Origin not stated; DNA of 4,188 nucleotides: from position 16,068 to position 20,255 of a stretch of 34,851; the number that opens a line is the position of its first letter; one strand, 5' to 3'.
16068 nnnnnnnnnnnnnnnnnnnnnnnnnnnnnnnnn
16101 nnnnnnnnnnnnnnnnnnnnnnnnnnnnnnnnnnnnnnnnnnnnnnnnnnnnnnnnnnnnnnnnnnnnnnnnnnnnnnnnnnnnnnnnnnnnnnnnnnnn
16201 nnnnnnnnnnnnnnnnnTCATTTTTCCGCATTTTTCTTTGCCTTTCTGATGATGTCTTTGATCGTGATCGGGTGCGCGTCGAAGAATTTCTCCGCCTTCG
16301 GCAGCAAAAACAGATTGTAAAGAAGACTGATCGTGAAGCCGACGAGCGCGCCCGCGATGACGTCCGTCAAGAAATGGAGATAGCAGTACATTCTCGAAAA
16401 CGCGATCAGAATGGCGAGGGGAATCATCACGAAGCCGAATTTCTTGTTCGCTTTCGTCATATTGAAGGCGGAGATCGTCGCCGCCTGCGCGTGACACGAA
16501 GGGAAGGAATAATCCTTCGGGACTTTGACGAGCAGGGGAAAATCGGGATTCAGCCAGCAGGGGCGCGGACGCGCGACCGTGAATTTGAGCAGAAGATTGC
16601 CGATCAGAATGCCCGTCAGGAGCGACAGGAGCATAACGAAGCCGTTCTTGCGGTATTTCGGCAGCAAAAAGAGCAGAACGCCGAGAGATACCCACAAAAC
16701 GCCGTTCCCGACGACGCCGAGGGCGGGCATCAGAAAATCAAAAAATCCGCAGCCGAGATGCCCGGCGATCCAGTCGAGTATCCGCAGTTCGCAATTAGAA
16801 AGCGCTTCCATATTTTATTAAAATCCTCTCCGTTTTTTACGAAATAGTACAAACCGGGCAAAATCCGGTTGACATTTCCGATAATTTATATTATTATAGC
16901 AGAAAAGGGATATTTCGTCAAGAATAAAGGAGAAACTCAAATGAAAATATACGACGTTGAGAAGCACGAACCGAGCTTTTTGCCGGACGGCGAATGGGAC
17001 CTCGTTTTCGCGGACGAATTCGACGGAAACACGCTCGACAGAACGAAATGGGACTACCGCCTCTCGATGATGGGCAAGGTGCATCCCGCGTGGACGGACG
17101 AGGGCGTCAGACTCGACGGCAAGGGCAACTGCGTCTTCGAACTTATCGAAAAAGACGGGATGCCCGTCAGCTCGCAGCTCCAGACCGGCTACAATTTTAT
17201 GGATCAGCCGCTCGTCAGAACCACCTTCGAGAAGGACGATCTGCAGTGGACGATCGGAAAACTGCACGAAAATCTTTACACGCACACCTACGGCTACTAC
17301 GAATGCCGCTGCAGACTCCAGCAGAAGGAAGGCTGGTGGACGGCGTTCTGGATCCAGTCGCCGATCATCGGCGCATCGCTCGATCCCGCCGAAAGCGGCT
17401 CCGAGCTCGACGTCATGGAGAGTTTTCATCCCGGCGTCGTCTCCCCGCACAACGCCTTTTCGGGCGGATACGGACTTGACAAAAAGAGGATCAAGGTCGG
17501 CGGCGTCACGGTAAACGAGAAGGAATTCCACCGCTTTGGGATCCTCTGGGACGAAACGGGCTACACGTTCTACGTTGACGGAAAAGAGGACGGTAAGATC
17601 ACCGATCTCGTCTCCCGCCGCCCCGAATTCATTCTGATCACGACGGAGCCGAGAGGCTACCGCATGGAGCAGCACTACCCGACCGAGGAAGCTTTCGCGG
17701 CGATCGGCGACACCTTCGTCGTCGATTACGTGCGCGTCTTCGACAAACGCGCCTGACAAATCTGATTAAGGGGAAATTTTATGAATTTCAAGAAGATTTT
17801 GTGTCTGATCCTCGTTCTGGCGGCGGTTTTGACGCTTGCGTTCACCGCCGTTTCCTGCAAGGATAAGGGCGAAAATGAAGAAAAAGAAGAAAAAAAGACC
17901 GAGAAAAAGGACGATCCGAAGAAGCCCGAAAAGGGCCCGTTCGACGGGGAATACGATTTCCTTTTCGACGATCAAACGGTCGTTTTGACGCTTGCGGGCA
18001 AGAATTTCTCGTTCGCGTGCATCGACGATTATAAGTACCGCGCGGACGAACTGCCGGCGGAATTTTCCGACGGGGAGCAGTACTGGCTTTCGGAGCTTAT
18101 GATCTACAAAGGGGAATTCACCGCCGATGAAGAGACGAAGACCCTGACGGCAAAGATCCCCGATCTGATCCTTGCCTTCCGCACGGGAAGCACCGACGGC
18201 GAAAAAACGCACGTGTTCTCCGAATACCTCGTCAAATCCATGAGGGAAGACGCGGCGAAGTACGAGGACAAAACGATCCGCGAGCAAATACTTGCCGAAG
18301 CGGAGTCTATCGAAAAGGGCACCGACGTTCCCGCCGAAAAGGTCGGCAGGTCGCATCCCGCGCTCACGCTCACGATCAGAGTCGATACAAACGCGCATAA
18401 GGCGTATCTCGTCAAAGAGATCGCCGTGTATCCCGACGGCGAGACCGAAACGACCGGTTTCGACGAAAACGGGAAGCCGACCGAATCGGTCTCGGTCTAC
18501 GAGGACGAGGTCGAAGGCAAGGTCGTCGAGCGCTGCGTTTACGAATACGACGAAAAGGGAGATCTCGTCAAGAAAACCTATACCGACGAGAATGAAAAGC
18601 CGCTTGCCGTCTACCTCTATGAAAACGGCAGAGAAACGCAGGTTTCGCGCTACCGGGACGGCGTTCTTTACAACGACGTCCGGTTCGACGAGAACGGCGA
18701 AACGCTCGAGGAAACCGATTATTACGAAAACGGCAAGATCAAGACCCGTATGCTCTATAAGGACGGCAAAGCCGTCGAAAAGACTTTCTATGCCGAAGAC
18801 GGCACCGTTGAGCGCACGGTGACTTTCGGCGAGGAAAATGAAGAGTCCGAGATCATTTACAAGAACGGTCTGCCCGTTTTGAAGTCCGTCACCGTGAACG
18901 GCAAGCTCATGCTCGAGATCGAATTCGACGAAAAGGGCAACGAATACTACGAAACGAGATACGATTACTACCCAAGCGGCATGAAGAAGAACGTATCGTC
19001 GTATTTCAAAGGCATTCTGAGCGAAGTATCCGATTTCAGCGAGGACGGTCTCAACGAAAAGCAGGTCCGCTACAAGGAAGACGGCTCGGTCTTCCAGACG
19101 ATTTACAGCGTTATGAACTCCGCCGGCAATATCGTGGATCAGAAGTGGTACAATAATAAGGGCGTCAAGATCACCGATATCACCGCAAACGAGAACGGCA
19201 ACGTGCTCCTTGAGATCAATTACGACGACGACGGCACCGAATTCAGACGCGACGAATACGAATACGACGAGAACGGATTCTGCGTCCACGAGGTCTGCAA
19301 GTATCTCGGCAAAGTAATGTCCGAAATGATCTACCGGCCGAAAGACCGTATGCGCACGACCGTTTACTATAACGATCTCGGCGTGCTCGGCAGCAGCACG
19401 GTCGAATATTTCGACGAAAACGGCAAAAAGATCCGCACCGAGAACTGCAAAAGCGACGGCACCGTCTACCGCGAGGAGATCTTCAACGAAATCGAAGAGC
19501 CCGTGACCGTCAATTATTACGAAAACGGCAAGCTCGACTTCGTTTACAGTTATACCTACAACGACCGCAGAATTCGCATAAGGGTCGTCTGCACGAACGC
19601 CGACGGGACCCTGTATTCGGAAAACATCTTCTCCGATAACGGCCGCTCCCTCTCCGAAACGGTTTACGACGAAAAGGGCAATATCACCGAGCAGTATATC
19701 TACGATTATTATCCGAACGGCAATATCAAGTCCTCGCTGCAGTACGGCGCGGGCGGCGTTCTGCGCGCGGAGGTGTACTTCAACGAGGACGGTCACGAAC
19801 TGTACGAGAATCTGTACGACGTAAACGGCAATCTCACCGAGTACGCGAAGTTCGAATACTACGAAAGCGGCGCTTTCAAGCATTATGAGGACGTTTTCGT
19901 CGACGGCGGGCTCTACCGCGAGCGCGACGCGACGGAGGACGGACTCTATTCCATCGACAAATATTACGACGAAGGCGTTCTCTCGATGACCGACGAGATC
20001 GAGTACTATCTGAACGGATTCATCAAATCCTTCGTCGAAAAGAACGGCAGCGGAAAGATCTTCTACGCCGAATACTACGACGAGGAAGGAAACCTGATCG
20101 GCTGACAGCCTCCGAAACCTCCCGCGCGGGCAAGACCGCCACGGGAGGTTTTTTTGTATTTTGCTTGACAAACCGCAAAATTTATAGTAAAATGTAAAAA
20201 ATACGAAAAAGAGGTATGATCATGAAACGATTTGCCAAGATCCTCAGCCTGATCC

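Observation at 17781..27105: Five-gene tandem array of paralogous repeat lipoproteins with a shared uncharacterised N-domain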

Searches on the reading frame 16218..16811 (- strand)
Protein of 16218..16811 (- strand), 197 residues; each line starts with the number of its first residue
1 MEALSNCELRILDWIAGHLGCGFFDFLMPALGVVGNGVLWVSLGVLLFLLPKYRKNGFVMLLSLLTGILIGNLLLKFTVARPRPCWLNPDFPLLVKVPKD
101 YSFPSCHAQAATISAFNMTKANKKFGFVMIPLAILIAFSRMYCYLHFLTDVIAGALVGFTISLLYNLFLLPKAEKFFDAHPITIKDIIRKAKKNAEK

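Call 82: search_protein_families(library=pfam, proteins=[window:16218-16811:-], max_evalue=0.01)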
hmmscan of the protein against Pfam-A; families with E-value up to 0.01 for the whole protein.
window:16218-16811:- (197 aa): 2 families
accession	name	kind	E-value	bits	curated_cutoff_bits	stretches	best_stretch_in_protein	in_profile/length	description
PF01569.27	PAP2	-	1.1e-22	80.6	27.2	1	60-167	5-123/130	PAP2 superfamily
PF14378.12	PAP2_3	-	8.5e-08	32.7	27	1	101-161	125-187/190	PAP2 superfamily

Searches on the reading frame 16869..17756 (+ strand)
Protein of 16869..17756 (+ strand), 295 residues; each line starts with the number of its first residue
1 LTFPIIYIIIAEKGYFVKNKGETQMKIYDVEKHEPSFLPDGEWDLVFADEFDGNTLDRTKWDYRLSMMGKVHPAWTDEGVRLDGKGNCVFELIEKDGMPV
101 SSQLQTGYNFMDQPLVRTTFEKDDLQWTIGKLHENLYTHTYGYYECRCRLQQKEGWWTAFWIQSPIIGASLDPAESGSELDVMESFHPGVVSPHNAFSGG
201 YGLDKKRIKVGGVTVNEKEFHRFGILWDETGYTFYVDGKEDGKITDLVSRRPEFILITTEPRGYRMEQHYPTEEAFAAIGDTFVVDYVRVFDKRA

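Call 7: search_protein_families(library=pfam, proteins=[window:16869-17756:+], max_evalue=0.001)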
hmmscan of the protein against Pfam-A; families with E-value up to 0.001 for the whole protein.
window:16869-17756:+ (295 aa): 1 family
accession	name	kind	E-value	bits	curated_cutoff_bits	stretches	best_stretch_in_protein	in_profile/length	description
PF00722.28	Glyco_hydro_16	-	4.5e-12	46.2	22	1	136-240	37-131/175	Glycosyl hydrolases family 16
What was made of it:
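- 16942..17756 (+): GH16 glycoside hydrolase gene without a signal peptide (catalytic E-L-D-V-M-E). It ends 25 nt before gene A with no terminator between. This is context, probably co-transcribed, and not a family member. Pfam PF00722, E 4.5e-12 (call 7).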

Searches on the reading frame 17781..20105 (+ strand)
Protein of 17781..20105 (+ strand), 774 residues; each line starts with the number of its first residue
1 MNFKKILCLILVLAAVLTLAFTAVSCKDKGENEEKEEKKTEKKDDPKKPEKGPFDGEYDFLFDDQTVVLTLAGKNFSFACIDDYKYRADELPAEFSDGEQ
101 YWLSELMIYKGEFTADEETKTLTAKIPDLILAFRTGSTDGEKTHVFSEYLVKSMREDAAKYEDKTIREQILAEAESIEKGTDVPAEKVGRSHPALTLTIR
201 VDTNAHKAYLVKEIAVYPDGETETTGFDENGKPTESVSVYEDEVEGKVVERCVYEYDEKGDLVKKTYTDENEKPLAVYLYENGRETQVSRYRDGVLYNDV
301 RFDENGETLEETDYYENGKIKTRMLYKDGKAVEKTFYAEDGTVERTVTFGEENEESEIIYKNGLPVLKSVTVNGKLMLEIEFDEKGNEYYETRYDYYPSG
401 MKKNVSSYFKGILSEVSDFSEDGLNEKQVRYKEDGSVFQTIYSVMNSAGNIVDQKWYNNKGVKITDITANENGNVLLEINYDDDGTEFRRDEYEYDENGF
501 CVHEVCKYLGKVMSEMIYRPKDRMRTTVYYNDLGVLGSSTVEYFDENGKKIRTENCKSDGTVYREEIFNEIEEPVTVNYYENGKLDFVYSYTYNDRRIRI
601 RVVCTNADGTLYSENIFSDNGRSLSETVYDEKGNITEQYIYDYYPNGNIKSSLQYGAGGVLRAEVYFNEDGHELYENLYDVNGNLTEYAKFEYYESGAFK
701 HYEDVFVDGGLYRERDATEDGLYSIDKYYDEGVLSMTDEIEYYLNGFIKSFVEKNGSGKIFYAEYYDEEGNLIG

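Call 4: search_protein_families(library=pfam, proteins=[window:17781-20105:+], max_evalue=1)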
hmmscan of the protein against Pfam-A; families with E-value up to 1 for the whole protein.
window:17781-20105:+ (774 aa): 8 families
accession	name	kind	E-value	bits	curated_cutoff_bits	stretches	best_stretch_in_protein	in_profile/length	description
PF07172.16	GRP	-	0.022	15.8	30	1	1-56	1-54/90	Glycine rich protein family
PF07661.19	MORN_2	-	0.023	15.3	29.6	1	310-328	4-22/22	MORN repeat variant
PF00377.23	Prion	-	0.05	14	25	1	378-402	4-28/116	Prion/Doppel alpha-helical domain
PF05593.20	RHS_repeat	-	0.066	14.1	22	0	242-269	12-35/38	RHS Repeat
PF16339.10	DUF4969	-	0.2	12.5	31.4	0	9-41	6-37/79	Domain of unknown function (DUF4969)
PF09716.15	ETRAMP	-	0.29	11.6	29.1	1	1-45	1-42/81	Malarial early transcribed membrane protein (ETRAMP)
PF19127.6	Choline_bind_3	-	0.35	11.3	27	0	664-685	11-32/47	Choline-binding repeat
PF08863.15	YolD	-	0.67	10.5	27.5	0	572-610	43-81/94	YolD-like protein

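Call 5: search_protein_families(library=ncbifam, proteins=[window:17781-20105:+], max_evalue=1)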
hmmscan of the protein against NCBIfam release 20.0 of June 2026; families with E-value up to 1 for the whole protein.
window:17781-20105:+ (774 aa): 3 families
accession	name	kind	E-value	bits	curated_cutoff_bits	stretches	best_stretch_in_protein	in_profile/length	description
NF050125.1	ChrA_rel_RiPP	equivalog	0.054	14.2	40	1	14-49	10-47/56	chryseobasin-related MNIO class RiPP peptide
NF058647.1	lipo_LytA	equivalog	0.055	13.7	110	1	4-91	2-81/107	acidic lipoprotein LytA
NF045961.1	MAG5150_fam_LP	equivalog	0.19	11.1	80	1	4-41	2-42/331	MAG5150 family histidine triad lipoprotein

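Call 30: list_cluster_members(proteins=[window:17781-20105:+, window:20222-22621:+, window:22696-23532:+, window:23659-25917:+, window:25942-27105:+, P0010, P0012, P0014, P0016, P0018])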
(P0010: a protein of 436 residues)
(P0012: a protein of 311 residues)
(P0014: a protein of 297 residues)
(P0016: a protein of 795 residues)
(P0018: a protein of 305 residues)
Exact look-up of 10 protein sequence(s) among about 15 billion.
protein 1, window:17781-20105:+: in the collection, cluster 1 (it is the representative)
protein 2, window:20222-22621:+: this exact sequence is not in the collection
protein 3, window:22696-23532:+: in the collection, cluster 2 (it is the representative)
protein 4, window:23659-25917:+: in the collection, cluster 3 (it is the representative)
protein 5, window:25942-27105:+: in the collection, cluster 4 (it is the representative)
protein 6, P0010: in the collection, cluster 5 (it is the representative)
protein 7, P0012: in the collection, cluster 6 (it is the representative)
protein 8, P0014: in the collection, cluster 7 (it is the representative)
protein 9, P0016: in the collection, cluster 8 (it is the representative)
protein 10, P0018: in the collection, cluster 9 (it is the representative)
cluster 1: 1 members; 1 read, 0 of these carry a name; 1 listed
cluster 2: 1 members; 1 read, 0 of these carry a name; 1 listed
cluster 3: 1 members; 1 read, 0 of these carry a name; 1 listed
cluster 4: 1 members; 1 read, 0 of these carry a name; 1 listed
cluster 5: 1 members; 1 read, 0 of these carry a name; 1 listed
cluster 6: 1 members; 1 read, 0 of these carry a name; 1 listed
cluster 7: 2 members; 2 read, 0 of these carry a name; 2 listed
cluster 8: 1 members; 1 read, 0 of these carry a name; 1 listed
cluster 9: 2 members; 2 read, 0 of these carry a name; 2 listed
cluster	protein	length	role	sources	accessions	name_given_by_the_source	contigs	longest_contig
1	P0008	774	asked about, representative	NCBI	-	-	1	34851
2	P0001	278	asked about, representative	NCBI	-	-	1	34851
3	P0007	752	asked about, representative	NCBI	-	-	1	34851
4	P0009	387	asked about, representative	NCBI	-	-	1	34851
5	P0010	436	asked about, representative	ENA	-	-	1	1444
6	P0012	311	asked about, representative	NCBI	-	-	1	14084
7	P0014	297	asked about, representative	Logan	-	-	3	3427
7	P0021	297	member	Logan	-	-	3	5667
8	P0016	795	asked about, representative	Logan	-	-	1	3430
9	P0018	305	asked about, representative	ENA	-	-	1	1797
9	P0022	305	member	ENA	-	-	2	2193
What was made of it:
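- The proteins are singletons among about 15 billion sequences (call 30).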

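Call 51: find_encoding_contigs(protein=P0021, flank=10000, max_places=4)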
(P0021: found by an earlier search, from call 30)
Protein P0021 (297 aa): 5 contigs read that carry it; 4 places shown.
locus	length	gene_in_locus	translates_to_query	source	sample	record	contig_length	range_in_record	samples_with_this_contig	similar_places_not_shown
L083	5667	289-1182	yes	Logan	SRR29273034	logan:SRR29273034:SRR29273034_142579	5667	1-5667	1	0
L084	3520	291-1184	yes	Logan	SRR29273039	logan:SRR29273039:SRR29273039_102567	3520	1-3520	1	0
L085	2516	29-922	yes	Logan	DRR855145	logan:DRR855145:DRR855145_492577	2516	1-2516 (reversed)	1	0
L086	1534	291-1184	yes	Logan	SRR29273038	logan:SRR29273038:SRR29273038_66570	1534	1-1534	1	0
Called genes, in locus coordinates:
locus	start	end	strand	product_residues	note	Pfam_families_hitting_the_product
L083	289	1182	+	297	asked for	PF05593:RHS_repeat (faint)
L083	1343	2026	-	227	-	PF04607:RelA_SpoT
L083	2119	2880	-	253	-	PF06541:ABC_trans_CmpB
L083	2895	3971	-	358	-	PF00672:HAMP, PF00512:HisKA, PF02518:HATPase_c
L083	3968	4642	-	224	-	PF00072:Response_reg, PF00486:Trans_reg_C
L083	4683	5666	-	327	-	?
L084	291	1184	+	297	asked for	PF05593:RHS_repeat (faint)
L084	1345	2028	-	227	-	PF04607:RelA_SpoT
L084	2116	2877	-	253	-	PF06541:ABC_trans_CmpB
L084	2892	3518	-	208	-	?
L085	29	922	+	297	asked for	PF05593:RHS_repeat (faint)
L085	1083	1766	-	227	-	PF04607:RelA_SpoT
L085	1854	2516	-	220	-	?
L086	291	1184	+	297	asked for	PF05593:RHS_repeat (faint)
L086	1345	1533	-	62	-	?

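Call 54: find_encoding_contigs(protein=P0022, flank=10000, max_places=3)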
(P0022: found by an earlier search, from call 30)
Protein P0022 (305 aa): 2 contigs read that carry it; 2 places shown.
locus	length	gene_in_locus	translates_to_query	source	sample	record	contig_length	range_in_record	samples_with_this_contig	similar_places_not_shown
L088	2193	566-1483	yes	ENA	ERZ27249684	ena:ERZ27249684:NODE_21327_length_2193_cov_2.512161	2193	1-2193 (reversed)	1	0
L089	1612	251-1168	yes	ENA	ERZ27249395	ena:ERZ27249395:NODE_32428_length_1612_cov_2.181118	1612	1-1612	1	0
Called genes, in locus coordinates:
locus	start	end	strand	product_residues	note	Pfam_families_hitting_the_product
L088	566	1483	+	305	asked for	-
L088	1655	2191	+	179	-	?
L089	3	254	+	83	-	?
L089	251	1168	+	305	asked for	-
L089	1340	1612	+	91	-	?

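Call 55: search_protein_families(library=pfam, proteins=[L088:1655-2191:+, L089:3-254:+], max_evalue=0.01)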
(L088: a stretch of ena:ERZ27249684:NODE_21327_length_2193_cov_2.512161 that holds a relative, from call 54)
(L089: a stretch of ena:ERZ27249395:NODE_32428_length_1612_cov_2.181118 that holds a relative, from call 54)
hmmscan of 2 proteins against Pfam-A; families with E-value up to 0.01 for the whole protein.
L088:1655-2191:+ (179 aa): 7 families
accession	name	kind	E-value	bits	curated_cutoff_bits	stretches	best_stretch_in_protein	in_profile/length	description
PF13173.12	AAA_14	-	7.1e-29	100.9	27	1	20-142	3-128/129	AAA domain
PF01637.24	ATPase_2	-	1.2e-05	25.7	33.2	1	17-54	18-55/225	ATPase domain predominantly from Archaea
PF13191.12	AAA_16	-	3.5e-05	24.8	32.6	1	7-54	11-62/167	AAA ATPase domain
PF03266.21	NTPase_1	-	0.00019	21.8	23.9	1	22-49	2-29/168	NTPase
PF13401.12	AAA_22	-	0.00054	20.7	27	1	21-58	7-44/130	AAA domain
PF14516.12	AAA_35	-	0.00061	19.1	27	1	3-76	13-86/331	AAA-like domain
PF00437.27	T2SSE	-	0.0027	16.9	24.9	1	14-58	137-179/370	Type II/IV secretion system protein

L089:3-254:+ (83 aa): 0 families

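Call 61: search_protein_families(library=padloc, proteins=[window:17781-20105:+], max_evalue=0.1)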
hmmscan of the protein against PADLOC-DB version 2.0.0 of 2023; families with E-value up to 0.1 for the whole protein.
window:17781-20105:+ (774 aa): 0 families

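Call 62: search_protein_families(library=phrogs, proteins=[window:17781-20105:+], max_evalue=0.1)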
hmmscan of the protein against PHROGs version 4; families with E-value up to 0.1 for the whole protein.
window:17781-20105:+ (774 aa): 6 families
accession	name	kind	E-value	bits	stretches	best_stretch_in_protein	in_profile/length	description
phrog_2682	-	unknown function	0.00027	22.7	1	4-46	2-47/52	-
phrog_31594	-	unknown function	0.016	16.2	0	271-289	38-56/68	-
phrog_9170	-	unknown function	0.017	15.9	1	3-51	1-46/159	-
phrog_1026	-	lysis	0.061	14.6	0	1-42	5-44/85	Rz-like spanin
phrog_25477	-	unknown function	0.062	14.6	0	4-48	2-40/162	-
phrog_1759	-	unknown function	0.075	14.2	0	4-48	2-42/144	-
